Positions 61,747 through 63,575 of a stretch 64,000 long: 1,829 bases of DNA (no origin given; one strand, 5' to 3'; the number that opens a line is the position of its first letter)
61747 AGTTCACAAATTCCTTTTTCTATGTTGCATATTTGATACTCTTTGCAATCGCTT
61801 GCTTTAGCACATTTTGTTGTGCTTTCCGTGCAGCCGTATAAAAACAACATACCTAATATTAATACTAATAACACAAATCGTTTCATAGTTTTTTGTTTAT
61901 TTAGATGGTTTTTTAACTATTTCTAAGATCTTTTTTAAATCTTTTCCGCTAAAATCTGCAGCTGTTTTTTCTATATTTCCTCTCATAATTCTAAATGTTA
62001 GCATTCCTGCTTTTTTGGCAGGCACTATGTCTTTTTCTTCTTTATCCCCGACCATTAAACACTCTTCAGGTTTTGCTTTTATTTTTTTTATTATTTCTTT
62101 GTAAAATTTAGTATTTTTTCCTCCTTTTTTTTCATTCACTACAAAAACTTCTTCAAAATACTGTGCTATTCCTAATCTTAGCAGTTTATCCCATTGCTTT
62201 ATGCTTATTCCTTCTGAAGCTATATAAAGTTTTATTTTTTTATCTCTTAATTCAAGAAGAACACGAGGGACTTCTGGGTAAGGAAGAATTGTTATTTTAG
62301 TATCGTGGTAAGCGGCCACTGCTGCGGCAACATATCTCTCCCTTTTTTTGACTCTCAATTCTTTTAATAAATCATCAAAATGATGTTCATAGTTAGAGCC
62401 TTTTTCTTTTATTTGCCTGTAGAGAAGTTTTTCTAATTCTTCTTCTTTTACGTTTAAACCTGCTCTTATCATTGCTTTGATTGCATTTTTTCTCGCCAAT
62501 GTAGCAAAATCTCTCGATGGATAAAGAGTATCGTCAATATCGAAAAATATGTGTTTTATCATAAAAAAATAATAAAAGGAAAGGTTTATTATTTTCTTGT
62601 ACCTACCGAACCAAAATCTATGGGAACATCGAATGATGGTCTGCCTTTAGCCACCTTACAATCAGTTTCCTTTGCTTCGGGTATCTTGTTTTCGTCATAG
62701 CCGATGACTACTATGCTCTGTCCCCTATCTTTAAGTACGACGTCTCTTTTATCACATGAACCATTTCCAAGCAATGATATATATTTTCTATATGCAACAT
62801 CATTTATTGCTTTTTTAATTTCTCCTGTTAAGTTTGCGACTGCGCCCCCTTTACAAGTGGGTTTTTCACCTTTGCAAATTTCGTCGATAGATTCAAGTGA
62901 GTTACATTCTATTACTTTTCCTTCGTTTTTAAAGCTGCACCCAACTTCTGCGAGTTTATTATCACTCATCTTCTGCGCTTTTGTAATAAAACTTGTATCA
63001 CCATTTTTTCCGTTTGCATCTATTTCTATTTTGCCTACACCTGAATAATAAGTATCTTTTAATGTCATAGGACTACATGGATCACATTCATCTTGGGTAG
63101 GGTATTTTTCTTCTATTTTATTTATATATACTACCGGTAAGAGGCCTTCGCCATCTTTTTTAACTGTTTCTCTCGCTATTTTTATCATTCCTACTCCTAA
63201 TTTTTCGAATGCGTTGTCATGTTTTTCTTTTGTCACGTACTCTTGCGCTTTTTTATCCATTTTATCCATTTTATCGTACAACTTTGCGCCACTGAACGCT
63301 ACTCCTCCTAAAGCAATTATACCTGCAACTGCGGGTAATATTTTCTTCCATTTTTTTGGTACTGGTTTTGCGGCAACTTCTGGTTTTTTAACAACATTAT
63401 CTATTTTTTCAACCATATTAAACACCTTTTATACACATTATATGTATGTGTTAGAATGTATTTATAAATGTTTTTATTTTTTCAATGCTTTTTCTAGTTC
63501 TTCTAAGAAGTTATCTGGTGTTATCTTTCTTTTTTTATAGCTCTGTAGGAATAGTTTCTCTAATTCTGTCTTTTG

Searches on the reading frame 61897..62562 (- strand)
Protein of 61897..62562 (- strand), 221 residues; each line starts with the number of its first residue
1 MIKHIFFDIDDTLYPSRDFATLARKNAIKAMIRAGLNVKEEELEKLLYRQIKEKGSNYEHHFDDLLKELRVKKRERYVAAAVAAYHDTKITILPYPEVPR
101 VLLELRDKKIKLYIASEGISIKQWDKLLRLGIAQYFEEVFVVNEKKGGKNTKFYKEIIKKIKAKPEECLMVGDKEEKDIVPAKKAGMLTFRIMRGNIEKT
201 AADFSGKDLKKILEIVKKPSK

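Call 102: search_protein_families(library=pfam, proteins=[window:61897-62562:-], max_evalue=0.001)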
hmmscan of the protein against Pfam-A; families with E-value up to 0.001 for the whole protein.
window:61897-62562:- (221 aa): 4 families
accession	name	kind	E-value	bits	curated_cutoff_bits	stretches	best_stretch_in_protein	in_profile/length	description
PF00702.32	Hydrolase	-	1.7e-23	84.5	26.4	1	2-186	1-191/191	haloacid dehalogenase-like hydrolase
PF13419.12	HAD_2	-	2.3e-21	77.2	23.8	1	5-189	1-175/178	Haloacid dehalogenase-like hydrolase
PF13242.12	Hydrolase_like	-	2.5e-08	34.1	22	1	150-201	6-57/75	HAD-hyrolase-like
PF12710.13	HAD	-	4.5e-07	30.9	27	1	5-137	1-133/189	haloacid dehalogenase-like hydrolase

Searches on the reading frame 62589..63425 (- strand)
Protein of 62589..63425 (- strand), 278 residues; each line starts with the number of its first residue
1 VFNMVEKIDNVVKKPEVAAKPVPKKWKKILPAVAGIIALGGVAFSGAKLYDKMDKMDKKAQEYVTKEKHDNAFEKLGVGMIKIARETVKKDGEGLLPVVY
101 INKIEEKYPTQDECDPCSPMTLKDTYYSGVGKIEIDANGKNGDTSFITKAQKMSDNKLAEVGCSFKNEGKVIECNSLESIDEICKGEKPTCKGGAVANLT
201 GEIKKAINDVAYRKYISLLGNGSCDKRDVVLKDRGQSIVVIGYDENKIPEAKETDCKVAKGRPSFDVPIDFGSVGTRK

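Call 76: find_encoding_contigs(protein=window:62589-63425:-, flank=10000, max_places=2)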
Protein window:62589-63425:- (278 aa): no gene with exactly this product is on record in the collection.

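Call 102: search_protein_families(library=pfam, proteins=[window:62589-63425:-], max_evalue=0.001)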
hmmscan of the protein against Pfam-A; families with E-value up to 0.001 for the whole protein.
window:62589-63425:- (278 aa): 0 families
